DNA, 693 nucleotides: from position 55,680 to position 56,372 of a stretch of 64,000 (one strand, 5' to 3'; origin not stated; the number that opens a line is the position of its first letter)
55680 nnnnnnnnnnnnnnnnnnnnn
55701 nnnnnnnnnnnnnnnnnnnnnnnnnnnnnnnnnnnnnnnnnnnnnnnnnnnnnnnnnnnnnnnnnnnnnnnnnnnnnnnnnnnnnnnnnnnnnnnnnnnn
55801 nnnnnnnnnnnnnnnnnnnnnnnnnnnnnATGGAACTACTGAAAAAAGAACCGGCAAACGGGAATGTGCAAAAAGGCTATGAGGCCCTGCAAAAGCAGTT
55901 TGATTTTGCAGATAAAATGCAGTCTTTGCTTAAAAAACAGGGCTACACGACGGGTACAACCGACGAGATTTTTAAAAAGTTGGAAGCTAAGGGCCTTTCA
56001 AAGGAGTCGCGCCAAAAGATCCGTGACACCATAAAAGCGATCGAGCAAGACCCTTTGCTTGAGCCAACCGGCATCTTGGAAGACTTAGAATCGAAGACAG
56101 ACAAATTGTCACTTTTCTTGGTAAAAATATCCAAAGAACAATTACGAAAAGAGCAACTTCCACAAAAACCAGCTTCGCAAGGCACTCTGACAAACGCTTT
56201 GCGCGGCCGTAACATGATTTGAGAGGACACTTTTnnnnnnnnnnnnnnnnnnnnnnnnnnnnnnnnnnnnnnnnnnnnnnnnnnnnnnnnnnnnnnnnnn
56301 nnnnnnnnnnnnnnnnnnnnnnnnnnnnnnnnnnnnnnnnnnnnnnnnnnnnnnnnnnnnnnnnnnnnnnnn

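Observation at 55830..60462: Orphan type III secretion translocon-like module with lcrG-lcrV-lcrH-yopB-like gene order but only one translocator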

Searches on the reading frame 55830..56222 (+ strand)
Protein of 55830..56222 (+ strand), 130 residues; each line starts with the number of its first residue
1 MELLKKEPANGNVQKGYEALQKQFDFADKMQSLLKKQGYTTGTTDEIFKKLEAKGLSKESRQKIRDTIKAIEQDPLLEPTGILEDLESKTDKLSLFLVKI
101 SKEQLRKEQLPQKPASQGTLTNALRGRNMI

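Call 3: search_protein_families(library=pfam, proteins=[window:55830-56222:+], max_evalue=1)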
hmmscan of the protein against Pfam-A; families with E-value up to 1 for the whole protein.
window:55830-56222:+ (130 aa): 1 family
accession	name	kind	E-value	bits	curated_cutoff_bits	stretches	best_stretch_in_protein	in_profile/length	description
PF16902.11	FokI_D3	-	0.13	12.5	29.2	1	38-69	25-55/69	FokI, D3 domain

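Call 4: search_protein_families(library=ncbifam, proteins=[window:55830-56222:+], max_evalue=1)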
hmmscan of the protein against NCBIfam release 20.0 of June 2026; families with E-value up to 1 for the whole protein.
window:55830-56222:+ (130 aa): 1 family
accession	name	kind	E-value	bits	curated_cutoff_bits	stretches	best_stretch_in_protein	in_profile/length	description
NF047773.1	phas_rel_Lepto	domain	0.2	11.5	35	0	42-73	27-60/68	phasin-related domain-containing protein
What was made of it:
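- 55830..56222 (+): p130: small helical protein with no cysteines, at the LcrG position. Candidate partner or chaperone of p571. No family match (calls 3, 4).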
